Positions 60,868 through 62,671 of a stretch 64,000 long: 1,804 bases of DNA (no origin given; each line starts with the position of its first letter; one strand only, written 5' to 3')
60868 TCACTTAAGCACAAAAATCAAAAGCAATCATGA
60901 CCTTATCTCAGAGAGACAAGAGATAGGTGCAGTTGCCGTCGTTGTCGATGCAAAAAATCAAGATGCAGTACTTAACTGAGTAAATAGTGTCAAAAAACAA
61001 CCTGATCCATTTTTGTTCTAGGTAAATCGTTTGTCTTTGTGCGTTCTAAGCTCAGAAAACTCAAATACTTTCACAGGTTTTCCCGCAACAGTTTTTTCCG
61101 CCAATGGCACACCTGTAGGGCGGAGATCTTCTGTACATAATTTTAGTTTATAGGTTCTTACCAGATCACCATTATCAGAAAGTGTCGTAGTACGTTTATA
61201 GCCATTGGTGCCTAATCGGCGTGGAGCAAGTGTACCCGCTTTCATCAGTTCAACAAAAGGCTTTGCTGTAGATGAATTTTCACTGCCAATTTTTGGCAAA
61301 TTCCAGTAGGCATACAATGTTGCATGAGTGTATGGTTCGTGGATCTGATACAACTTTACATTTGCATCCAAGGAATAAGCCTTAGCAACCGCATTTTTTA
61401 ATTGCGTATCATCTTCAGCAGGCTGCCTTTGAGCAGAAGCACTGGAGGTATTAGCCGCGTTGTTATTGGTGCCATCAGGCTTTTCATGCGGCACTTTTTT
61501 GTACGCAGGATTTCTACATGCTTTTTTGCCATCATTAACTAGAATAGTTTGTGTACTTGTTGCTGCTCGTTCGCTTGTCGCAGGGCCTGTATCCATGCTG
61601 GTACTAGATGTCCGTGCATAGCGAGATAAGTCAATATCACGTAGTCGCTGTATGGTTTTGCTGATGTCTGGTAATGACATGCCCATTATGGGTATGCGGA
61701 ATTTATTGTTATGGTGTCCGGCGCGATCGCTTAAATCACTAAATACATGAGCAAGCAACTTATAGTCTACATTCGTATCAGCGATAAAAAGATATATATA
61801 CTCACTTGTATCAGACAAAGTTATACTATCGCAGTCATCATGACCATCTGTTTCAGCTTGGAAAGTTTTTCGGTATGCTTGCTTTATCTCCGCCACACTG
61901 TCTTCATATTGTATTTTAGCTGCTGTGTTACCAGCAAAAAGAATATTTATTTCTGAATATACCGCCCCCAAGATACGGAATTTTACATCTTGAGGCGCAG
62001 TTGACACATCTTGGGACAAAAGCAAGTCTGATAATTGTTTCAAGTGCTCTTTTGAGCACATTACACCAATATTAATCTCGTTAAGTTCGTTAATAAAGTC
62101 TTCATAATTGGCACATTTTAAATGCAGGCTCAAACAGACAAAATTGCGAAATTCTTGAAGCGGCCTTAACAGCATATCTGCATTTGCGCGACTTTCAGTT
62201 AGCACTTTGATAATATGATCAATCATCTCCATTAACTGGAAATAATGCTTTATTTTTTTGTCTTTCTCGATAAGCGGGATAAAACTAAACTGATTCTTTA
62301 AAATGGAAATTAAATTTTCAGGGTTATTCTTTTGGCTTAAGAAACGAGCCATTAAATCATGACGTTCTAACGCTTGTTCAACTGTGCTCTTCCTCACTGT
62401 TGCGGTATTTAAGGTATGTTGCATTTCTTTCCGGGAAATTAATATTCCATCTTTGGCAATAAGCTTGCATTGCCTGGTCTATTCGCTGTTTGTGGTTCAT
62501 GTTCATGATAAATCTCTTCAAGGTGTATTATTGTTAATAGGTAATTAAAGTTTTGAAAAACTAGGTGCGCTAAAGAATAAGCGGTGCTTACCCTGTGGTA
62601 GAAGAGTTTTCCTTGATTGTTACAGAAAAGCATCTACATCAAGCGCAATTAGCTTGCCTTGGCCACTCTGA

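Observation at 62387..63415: Two paralogous orphan genes each preceded by a ~230-bp, ~85%-identical upstream leader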

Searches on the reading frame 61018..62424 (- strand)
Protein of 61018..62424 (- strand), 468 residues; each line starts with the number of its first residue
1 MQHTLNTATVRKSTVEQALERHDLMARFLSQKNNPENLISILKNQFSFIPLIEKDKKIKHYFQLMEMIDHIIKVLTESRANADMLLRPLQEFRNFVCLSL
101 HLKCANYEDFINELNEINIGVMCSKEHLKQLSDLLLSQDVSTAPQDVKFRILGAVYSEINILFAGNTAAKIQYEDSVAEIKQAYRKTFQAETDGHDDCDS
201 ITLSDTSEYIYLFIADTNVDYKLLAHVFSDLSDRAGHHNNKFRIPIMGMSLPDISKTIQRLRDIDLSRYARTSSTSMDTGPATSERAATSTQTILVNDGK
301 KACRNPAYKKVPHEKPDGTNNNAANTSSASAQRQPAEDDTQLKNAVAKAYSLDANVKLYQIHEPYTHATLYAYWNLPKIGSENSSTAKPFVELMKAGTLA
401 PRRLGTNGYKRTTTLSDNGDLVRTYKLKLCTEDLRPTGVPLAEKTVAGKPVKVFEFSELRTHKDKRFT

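Call 10: search_protein_families(library=pfam, proteins=[window:61018-62424:-], max_evalue=0.1)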
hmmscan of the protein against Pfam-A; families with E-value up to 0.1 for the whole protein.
window:61018-62424:- (468 aa): 0 families

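Call 11: search_protein_families(library=ncbifam, proteins=[window:61018-62424:-], max_evalue=0.1)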
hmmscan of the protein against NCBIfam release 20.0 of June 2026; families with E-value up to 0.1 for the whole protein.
window:61018-62424:- (468 aa): 0 families

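Call 15: list_cluster_members(proteins=[P0001, window:61018-62424:-])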
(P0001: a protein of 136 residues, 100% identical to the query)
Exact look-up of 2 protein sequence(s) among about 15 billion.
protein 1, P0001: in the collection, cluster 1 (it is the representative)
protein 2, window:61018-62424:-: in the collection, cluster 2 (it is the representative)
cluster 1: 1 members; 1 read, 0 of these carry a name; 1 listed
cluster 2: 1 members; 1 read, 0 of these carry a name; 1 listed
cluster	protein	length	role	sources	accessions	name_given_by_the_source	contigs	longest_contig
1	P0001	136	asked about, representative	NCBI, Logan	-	-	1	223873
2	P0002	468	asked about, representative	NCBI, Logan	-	-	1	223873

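Call 20: find_homologous_proteins(query=window:61018-62424:-, max_evalue=0.01)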
Query window:61018-62424:- (468 aa): 1 proteins with E <= 0.01 among 7433 candidates.
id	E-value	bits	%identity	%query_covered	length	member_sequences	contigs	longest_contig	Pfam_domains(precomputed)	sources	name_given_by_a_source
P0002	0.0e+0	1048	100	100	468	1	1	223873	-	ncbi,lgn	-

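Call 30: search_protein_representatives(protein=window:61018-62424:-)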
Query: 468 residues. Proteins with E-value up to 0.001 (for the whole library): 2; up to 1e-10: 2; up to 1e-30: 1. The best 2 are listed.
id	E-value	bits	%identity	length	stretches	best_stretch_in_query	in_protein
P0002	0.0e+00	1048.3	100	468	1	1-468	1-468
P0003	9.0e-21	90.6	30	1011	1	41-462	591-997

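Call 32: find_encoding_contigs(protein=P0003, flank=8000, max_places=5)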
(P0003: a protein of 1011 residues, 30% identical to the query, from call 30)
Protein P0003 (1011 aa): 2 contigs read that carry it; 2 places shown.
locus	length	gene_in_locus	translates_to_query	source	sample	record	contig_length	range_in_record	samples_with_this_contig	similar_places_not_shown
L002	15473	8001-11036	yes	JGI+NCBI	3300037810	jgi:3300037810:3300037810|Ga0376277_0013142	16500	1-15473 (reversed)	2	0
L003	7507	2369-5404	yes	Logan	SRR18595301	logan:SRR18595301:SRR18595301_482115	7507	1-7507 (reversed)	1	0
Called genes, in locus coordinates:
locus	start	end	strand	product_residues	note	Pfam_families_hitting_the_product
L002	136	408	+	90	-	-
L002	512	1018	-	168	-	-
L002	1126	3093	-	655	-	-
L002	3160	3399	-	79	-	-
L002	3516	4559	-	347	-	PF00672:HAMP, PF00512:HisKA, PF02518:HATPase_c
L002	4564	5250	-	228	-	PF00072:Response_reg, PF00486:Trans_reg_C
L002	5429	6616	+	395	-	PF12242:Eno-Rase_NADH_b, PF12241:Enoyl_reductase, PF07055:Eno-Rase_FAD_bd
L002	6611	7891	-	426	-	PF13637:Ank_4 (faint), PF13857:Ank_5 (faint), PF00023:Ank (faint), PF13606:Ank_3 (faint), PF12796:Ank_2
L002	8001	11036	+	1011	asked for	-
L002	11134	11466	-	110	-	-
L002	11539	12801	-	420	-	PF01823:MACPF (weak)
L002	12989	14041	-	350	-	-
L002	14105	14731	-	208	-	-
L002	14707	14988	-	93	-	-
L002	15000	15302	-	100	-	-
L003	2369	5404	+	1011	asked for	-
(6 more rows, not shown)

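Call 64: search_protein_families(library=padloc, proteins=[window:61018-62424:-], max_evalue=0.01)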
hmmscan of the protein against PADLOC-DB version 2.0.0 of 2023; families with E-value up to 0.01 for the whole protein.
window:61018-62424:- (468 aa): 0 families

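Call 65: search_protein_families(library=phrogs, proteins=[window:61018-62424:-], max_evalue=0.01)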
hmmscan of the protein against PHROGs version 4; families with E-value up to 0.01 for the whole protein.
window:61018-62424:- (468 aa): 0 families

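Call 67: predict_structure(alignment_id=A5)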
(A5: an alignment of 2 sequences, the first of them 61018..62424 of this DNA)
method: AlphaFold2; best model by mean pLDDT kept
length: 468 residues; sequences in the alignment: 2
mean_pLDDT: 54.0   pTM: 0.48
mean pLDDT of the five models: 54.0, 52.6, 48.5, 47.4, 43.9
residues with pLDDT >= 90: 29; 70-90: 149; 50-70: 49; < 50: 241
segments of 3 or more residues with pLDDT < 50: 1-37, 45-47, 273-468
pLDDT, mean of each block of 10 residues (from residue 1): 25 33 42 45 52 70 77 67 66 85 90 83 73 88 88 85 82 90 91 75 84 78 68 59 83 89 80 39 25 21 24 26 25 27 32 30 26 28 32 29 28 32 32 35 34 35 25
secondary structure, 60 per line:
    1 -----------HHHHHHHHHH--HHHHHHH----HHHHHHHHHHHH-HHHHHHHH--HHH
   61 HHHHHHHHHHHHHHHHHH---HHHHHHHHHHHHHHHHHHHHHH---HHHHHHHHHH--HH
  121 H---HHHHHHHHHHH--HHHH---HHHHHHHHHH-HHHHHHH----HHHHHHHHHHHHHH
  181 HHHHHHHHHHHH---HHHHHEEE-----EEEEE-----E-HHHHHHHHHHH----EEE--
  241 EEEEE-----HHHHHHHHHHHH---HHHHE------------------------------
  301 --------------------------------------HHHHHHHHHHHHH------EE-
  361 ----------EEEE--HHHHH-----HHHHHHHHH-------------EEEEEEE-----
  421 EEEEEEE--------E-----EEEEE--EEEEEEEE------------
elements in order: H12-21 H24-30 H35-46 H48-55 H58-78 H82-103 H107-116 H125-135 H138-141 H145-154 H156-162 H167-192 H196-200 E201-203 E209-213 H221-231 E236-238 E241-245 H251-262 H266-269 H339-351 E371-374 H377-381 H387-395 E409-415 E421-427 E442-446 E449-456

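Call 70: fold_search(model_id=the predicted structure, library=pdb)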
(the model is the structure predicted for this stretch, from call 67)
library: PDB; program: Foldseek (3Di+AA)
matches with E <= 10: 256; with E <= 0.001: 0
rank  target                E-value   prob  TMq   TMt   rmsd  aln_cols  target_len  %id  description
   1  4n0b_C                1.4e-01  0.82  0.14  0.14   6.3       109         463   15  Crystal structure of Bacillus subtilis GabR, an autorepressor and transcriptional activator of GabT (released 2013-10-30)
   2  4n0b_D                1.6e-01  0.72  0.15  0.15   6.3       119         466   15  Crystal structure of Bacillus subtilis GabR, an autorepressor and transcriptional activator of GabT (released 2013-10-30)
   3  3ue8_B                2.5e-01  0.84  0.17  0.19   6.3       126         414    9  Kynurenine Aminotransferase II Inhibitors (released 2012-02-01)
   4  4ge4_A                3.2e-01  0.94  0.18  0.20   4.6       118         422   10  Kynurenine Aminotransferase II Inhibitors (released 2012-11-07)
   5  3get_B                4.4e-01  0.57  0.14  0.17   4.6       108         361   15  Crystal structure of putative histidinol-phosphate aminotransferase (NP_281508.1) from Campylobacter jejuni at 2.01 A  (released 2009-03-24)
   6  3get_A                5.1e-01  0.60  0.14  0.17   4.5       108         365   14  Crystal structure of putative histidinol-phosphate aminotransferase (NP_281508.1) from Campylobacter jejuni at 2.01 A  (released 2009-03-24)
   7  3h14                  5.7e-01  0.54  0.17  0.21  12.5       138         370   14  Crystal structure of a putative aminotransferase from Silicibacter pomeroyi (released 2009-05-05)
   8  9bui_W                6.7e-01  0.72  0.20  0.21   7.0       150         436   10  M1A Midnolin-Proteasome (with Ubl) (released 2025-06-11)
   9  2vgz_A                6.7e-01  0.57  0.15  0.16   5.9       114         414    8  CRYSTAL STRUCTURE OF HUMAN KYNURENINE AMINOTRANSFERASE II (released 2007-12-04)
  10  7uy8_D                6.7e-01  0.04  0.08  0.12  16.6       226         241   12  Tetrahymena Polymerase alpha-Primase (released 2022-07-13)
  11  8usb_W                7.8e-01  0.63  0.20  0.21   7.1       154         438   10  Non-substrate-engaged human 26S proteasome with Nub1/FAT10 bound to Rpn1 (released 2024-11-06)
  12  2x5f_B                8.2e-01  0.60  0.17  0.18   4.8       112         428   14  Crystal structure of the methicillin-resistant Staphylococcus aureus Sar2028, an aspartate_tyrosine_phenylalanine pyri (released 2010-07-21)
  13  4gdy_A                8.6e-01  0.63  0.16  0.18   5.9       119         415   13  Kynurenine Aminotransferase II inhibitors (released 2012-08-29)
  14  4wya_D                9.1e-01  0.51  0.16  0.18   8.9       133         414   12  Crystal structure of 7,8-diaminopelargonic acid synthase (BioA) from Mycobacterium tuberculosis, complexed with a frag (released 2015-07-15)
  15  6erk_A                1.0e+00  0.72  0.18  0.20   4.6       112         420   10  Crystal structure of diaminopelargonic acid aminotransferase from Psychrobacter cryohalolentis (released 2018-09-26)
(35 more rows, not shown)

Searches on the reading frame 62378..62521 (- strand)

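Call 10: search_protein_families(library=pfam, proteins=[window:62378-62521:-], max_evalue=0.1)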
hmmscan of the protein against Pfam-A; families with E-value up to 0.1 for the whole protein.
window:62378-62521:- (47 aa): 0 families

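Call 11: search_protein_families(library=ncbifam, proteins=[window:62378-62521:-], max_evalue=0.1)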
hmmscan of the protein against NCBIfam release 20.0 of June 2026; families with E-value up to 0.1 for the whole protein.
window:62378-62521:- (47 aa): 1 family
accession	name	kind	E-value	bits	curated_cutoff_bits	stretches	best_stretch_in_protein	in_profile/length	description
NF005362.0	PRK06871.1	equivalog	0.019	14.2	456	1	4-42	141-181/327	DNA polymerase III subunit delta'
